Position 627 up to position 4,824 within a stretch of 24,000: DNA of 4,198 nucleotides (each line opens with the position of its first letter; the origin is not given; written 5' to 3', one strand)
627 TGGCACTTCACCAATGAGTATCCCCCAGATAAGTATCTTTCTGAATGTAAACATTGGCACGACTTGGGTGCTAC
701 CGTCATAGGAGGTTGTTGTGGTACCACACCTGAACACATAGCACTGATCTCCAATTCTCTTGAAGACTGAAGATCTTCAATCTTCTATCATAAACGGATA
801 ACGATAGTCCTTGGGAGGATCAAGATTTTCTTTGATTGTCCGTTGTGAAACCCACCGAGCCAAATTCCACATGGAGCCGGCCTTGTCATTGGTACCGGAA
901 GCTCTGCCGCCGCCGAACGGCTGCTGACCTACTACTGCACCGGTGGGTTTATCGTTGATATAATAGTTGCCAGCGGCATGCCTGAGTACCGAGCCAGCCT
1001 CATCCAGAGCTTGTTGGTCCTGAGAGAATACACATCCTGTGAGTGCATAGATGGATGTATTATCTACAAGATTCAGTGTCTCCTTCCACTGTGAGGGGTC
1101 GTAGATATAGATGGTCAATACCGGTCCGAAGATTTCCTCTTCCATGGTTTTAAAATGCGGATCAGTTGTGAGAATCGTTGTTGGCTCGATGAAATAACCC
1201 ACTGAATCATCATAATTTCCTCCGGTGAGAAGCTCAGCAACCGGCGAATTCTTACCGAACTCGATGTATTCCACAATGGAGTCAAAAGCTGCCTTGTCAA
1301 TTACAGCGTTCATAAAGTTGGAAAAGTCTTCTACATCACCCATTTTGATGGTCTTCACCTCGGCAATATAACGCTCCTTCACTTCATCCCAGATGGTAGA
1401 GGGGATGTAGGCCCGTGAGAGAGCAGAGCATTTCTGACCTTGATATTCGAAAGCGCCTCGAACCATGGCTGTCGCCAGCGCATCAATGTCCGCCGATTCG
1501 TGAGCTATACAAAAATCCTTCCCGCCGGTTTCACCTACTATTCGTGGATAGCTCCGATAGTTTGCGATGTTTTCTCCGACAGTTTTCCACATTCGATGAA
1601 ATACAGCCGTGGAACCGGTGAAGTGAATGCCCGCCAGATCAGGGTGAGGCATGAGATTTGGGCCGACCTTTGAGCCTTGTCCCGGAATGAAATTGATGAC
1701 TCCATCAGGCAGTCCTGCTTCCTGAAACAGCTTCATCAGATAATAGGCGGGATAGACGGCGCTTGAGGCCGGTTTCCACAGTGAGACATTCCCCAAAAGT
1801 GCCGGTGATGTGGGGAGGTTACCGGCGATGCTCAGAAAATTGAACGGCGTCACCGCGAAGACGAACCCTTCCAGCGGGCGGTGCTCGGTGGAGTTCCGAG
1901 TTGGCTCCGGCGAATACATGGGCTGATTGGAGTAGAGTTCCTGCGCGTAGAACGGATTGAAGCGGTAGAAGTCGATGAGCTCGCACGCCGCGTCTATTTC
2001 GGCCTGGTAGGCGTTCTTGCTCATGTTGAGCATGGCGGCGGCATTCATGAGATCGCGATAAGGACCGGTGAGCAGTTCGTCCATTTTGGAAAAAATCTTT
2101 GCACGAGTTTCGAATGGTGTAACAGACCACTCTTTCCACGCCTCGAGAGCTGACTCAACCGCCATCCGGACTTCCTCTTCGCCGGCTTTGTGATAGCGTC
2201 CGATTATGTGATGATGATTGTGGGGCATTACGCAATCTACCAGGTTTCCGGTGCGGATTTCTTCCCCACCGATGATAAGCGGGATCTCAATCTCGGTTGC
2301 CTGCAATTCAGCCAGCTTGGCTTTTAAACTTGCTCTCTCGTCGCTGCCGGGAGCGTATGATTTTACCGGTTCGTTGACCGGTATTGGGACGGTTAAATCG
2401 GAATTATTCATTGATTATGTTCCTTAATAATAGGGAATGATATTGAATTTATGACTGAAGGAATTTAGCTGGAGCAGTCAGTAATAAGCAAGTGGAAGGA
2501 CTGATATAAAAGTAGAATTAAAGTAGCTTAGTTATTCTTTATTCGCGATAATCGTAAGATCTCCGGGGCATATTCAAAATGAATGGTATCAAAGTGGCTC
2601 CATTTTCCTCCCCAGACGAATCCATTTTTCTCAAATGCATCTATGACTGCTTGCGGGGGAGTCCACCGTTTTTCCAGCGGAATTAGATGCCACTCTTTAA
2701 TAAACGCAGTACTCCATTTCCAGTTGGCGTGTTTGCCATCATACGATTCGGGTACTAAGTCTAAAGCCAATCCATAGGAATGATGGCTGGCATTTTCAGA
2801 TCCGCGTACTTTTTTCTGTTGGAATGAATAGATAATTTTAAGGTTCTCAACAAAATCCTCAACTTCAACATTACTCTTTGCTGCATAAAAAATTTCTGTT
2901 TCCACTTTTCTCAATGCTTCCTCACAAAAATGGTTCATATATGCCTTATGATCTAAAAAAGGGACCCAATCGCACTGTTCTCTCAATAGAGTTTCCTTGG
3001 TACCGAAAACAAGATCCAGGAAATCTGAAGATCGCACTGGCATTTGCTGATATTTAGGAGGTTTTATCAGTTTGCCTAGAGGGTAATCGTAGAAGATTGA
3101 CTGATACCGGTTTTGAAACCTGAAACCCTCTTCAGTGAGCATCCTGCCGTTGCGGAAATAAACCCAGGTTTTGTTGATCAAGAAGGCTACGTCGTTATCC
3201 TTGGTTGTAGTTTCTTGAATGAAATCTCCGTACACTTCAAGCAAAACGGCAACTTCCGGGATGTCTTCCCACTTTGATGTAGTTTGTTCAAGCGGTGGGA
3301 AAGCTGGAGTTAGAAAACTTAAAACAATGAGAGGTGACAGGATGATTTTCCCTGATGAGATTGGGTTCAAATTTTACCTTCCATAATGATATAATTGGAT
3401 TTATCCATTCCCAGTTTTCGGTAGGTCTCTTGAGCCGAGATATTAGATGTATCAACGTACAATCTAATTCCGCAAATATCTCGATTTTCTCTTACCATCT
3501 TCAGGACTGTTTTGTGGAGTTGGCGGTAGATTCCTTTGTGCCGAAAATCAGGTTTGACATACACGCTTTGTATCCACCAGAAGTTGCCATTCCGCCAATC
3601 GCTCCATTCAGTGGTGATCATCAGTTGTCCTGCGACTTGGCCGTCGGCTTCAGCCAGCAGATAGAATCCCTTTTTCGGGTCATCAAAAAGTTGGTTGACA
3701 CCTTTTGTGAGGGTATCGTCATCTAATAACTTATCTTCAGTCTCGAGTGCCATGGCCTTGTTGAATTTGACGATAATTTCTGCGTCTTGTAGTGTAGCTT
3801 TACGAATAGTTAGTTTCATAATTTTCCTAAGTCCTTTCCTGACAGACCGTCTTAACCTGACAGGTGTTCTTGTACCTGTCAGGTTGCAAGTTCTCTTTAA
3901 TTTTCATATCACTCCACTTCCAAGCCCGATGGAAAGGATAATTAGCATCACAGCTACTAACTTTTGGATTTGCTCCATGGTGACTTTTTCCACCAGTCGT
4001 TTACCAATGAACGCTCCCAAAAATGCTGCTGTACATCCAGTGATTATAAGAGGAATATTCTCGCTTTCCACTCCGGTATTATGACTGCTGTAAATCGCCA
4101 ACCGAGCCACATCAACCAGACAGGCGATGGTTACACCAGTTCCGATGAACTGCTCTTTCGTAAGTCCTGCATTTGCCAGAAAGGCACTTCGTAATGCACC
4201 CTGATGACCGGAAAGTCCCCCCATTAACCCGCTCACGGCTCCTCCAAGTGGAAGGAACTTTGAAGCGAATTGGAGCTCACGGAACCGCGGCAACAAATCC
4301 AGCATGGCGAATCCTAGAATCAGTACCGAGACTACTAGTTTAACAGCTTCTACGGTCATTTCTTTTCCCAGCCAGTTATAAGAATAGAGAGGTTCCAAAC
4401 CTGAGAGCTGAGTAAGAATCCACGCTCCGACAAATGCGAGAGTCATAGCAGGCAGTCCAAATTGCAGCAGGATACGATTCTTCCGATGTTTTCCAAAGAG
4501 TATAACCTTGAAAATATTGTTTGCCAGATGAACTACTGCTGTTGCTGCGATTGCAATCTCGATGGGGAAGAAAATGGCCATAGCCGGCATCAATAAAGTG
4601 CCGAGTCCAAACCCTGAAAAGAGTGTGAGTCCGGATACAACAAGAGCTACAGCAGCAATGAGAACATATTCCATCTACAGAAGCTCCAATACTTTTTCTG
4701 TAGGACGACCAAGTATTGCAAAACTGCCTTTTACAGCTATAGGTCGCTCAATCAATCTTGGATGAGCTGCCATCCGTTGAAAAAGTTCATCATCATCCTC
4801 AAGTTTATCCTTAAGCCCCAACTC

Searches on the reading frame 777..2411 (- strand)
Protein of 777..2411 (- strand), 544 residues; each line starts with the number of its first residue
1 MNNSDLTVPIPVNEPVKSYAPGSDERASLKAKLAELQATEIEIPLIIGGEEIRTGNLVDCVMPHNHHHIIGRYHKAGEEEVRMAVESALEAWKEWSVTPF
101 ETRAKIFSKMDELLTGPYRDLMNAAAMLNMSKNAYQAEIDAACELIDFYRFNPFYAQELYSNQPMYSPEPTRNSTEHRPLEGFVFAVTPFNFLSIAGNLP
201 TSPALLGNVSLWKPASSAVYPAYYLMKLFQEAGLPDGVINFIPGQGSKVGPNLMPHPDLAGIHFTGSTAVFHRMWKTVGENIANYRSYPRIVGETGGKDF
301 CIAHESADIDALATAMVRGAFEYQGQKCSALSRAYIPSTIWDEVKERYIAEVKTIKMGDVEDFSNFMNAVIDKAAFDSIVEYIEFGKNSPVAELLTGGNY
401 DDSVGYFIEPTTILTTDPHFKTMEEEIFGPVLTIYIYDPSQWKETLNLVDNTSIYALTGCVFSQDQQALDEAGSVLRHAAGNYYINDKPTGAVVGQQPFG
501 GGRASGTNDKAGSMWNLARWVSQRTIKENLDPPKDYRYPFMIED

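Call 4: search_protein_families(library=pfam, proteins=[window:777-2411:-])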
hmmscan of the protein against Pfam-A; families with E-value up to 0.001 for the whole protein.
window:777-2411:- (544 aa): 1 family
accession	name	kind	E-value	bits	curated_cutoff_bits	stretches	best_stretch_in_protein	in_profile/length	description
PF00171.27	Aldedh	-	5e-100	335.7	23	1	58-525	9-460/461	Aldehyde dehydrogenase family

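Call 5: search_protein_families(library=ncbifam, proteins=[window:777-2411:-])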
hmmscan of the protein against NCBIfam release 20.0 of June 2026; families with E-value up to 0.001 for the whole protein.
window:777-2411:- (544 aa): 39 families (the best 25 are shown)
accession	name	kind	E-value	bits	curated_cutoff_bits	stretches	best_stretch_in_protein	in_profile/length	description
TIGR01236.1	D1pyr5carbox1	equivalog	3.8e-232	771.6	613.6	1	13-541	2-532/533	L-glutamate gamma-semialdehyde dehydrogenase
NF002852.0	PRK03137.1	subfamily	2e-114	383.2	648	1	13-529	7-513/514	L-glutamate gamma-semialdehyde dehydrogenase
TIGR01237.1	D1pyr5carbox2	equivalog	1.5e-105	353.9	659.65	1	24-529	13-510/511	L-glutamate gamma-semialdehyde dehydrogenase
NF008869.0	PRK11904.1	equivalog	2e-77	261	747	1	25-529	536-1027/1042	bifunctional proline dehydrogenase/L-glutamate gamma-semialdehyde dehydrogenase PutA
TIGR01238.1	D1pyr5carbox3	equivalog_domain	1.2e-64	218.7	485.2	1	26-523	21-498/500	L-glutamate gamma-semialdehyde dehydrogenase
NF008772.0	PRK11809.1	equivalog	8.8e-64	215.7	1750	1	27-525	631-1111/1318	trifunctional transcriptional regulator/proline dehydrogenase/L-glutamate gamma-semialdehyde dehydrogenase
NF042993.1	AlphKGSA_gudD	equivalog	1.2e-63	215.5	770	1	54-509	17-461/481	alpha-ketoglutaric semialdehyde dehydrogenase GucD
NF052305.1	DioxValDhHalo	equivalog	6.5e-60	203.4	750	1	51-508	15-460/483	2,5-dioxovalerate dehydrogenase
NF006916.0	PRK09407.1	equivalog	2.8e-59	201.1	521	1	68-528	45-492/526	succinic semialdehyde dehydrogenase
TIGR01804.1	BADH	equivalog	3.2e-59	200.7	668.6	1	54-512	11-456/467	betaine-aldehyde dehydrogenase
NF010000.0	PRK13473.1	subfamily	2e-55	188.3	615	1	46-508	6-453/475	aminobutyraldehyde dehydrogenase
NF040792.1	glyc_ald_dh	equivalog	1.2e-52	179.4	760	1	55-517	15-462/488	D-glyceraldehyde dehydrogenase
TIGR02299.1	HpaE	equivalog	1.5e-52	178.9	638.35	1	54-531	14-479/488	5-carboxymethyl-2-hydroxymuconate semialdehyde dehydrogenase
NF009725.0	PRK13252.1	equivalog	1.6e-51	175.3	593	1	52-526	18-477/488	betaine-aldehyde dehydrogenase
NF045736.1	PaDhStyDRhodo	equivalog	1.5e-49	168.9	800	1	73-512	34-462/479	phenylacetaldehyde dehydrogenase StyD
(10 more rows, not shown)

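Call 49: find_encoding_contigs(protein=window:777-2411:-, flank=10000, max_places=3)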
Protein window:777-2411:- (544 aa): 24 contigs read that carry it; 3 places shown.
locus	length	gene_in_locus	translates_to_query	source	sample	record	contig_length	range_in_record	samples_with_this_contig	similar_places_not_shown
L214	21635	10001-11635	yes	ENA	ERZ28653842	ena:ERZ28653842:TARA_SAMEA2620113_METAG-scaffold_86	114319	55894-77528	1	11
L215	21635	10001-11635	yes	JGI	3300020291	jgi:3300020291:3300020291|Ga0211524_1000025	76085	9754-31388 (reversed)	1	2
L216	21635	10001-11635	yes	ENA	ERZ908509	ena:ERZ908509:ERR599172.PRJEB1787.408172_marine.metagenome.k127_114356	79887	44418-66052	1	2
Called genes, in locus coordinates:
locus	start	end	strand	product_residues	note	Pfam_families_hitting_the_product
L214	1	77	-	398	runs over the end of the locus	-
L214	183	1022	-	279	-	PF08323:Glyco_transf_5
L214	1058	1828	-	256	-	PF13525:YfiO (weak), PF00515:TPR_1 (faint), PF07719:TPR_2 (faint), PF13174:TPR_6 (faint), PF13181:TPR_8 (faint), PF13424:TPR_12 (faint), PF13432:TPR_16 (faint), PF12895:ANAPC3 (weak), +1 more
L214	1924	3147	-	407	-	PF01098:FTSW_RODA_SPOVE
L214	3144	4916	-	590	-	PF03717:PBP_dimer, PF00905:Transpeptidase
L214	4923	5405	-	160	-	PF04093:MreD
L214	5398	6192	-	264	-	PF04085:MreC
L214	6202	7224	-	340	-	PF00022:Actin (faint), PF06723:MreB_Mbl, PF00012:HSP70, PF14450:FtsA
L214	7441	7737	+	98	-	PF03960:ArsC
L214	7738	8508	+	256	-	PF01925:TauE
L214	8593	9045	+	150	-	PF00583:Acetyltransf_1, PF13673:Acetyltransf_10 (weak), PF13508:Acetyltransf_7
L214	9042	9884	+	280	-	PF13539:Peptidase_M15_4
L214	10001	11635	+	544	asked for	PF00171:Aldedh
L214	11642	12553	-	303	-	PF02574:S-methyl_trans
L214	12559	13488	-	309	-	PF02574:S-methyl_trans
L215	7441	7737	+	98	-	PF03960:ArsC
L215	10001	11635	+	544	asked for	PF00171:Aldedh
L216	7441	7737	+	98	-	PF03960:ArsC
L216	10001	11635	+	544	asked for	PF00171:Aldedh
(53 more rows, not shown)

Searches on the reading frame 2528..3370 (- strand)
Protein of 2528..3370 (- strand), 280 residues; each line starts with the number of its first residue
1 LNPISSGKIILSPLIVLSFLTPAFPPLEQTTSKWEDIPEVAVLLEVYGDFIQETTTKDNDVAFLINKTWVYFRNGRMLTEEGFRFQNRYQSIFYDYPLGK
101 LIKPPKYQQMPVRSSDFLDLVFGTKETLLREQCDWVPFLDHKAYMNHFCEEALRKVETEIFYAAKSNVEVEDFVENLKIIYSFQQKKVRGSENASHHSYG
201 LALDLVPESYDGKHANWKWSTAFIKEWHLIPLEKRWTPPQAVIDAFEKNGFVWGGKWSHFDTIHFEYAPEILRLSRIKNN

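Call 4: search_protein_families(library=pfam, proteins=[window:2528-3370:-])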
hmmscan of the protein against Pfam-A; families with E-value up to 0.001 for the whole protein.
window:2528-3370:- (280 aa): 1 family
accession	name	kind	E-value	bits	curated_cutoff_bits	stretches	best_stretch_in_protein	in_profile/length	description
PF13539.11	Peptidase_M15_4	-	1.9e-16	60.8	25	1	190-267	2-70/70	D-alanyl-D-alanine carboxypeptidase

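Call 5: search_protein_families(library=ncbifam, proteins=[window:2528-3370:-])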
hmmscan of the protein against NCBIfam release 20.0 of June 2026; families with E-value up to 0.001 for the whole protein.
window:2528-3370:- (280 aa): 0 families

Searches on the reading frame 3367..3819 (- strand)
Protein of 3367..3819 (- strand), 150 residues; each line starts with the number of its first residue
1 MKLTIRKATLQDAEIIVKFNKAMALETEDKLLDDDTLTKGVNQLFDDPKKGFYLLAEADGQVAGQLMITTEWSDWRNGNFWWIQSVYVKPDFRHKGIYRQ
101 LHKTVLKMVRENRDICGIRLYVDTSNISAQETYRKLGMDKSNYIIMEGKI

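Call 4: search_protein_families(library=pfam, proteins=[window:3367-3819:-])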
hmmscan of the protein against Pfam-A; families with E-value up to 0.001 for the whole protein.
window:3367-3819:- (150 aa): 7 families
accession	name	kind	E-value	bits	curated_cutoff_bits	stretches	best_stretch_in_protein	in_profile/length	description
PF00583.31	Acetyltransf_1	-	6.4e-16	59.1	20.7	1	43-138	23-116/116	Acetyltransferase (GNAT) family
PF13508.13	Acetyltransf_7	-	8.6e-10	39.3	27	1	51-137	3-81/84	Acetyltransferase (GNAT) domain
PF13673.13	Acetyltransf_10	-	6.1e-08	33.1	23.6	1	49-141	29-110/128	Acetyltransferase (GNAT) domain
PF13527.13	Acetyltransf_9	-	1.6e-05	25.3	25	1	5-113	2-105/127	Acetyltransferase (GNAT) domain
PF08445.16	FR47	-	6.8e-05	23.2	22.1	1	83-141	24-80/86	FR47-like protein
PF13302.13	Acetyltransf_3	-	7.4e-05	23.9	25.4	1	3-138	2-137/138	Acetyltransferase (GNAT) domain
PF13420.13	Acetyltransf_4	-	0.00011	22.7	24.3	1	5-138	1-134/155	Acetyltransferase (GNAT) domain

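Call 5: search_protein_families(library=ncbifam, proteins=[window:3367-3819:-])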
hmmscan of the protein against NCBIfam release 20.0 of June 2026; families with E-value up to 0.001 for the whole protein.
window:3367-3819:- (150 aa): 12 families
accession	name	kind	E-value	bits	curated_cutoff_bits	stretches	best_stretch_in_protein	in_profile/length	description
TIGR01575.1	rimI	equivalog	1.8e-10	41.1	86.4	1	49-141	30-115/132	ribosomal protein S18-alanine N-acetyltransferase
NF002959.0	PRK03624.1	equivalog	3.9e-07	29.9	124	1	50-147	48-138/147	GNAT family acetyltransferase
TIGR03448.1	mycothiol_MshD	equivalog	1.7e-06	27.6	163.1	1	10-141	160-288/294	mycothiol synthase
NF041716.1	HxA_phane_GNAT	equivalog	3.6e-05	23.7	250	1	40-143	41-145/152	cyclophane-containing RiPP N-acetyltransferase HaaN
NF007025.1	PRK09491.1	equivalog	3.8e-05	23.7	173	1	86-140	68-121/145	ribosomal protein S18-alanine N-acetyltransferase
NF040504.1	resist_ArsN1b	equivalog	6.2e-05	22.8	210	1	5-112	1-108/159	arsinothricin resistance N-acetyltransferase ArsN1 family B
NF053587.1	SpmdActasePaiA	equivalog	8.4e-05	22.4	250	1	26-140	35-149/172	spermidine/spermine N(1)-acetyltransferase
NF000487.1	stat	exception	0.00012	21.7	420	1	51-138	79-161/189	streptothricin N-acetyltransferase STAT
NF043067.1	AAC_6p_group_E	equivalog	0.00026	20.9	140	1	33-145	21-134/140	aminoglycoside 6'-N-acetyltransferase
NF040503.1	resist_ArsN1a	equivalog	0.00033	20.4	170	1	5-141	1-136/159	arsinothricin resistance N-acetyltransferase ArsN1 family A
NF000482.1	AAC_3_XI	exception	0.00046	20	300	1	5-139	7-133/148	aminoglycoside N-acetyltransferase AAC(3)-XI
NF000359.1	sat3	exception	0.00066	19.8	360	1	50-143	70-157/180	streptothricin N-acetyltransferase Sat3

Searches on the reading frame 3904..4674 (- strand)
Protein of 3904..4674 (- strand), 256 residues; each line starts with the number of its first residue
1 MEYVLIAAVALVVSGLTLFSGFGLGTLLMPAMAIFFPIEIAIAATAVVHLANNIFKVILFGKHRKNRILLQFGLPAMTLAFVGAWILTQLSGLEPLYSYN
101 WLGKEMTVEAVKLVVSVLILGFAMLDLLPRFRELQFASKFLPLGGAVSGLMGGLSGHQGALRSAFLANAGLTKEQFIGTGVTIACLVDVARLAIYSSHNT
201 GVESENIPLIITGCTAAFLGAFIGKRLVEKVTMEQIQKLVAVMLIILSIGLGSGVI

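Call 4: search_protein_families(library=pfam, proteins=[window:3904-4674:-])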
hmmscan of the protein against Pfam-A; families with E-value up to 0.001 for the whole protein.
window:3904-4674:- (256 aa): 1 family
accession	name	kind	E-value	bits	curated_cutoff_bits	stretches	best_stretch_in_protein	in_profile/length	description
PF01925.25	TauE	-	9.2e-24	84.9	32.6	1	6-250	1-236/237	Sulfite exporter TauE/SafE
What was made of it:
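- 3904..4674 (-): TauE/SafE-family permease gene whose ATG immediately follows the ArsC stop (TAG|ATG). It is probably co-transcribed; whether it belongs to the same function is uncertain. PF01925 84.9 bits (call 4).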

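Call 5: search_protein_families(library=ncbifam, proteins=[window:3904-4674:-])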
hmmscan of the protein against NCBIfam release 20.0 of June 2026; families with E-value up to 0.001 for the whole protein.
window:3904-4674:- (256 aa): 0 families
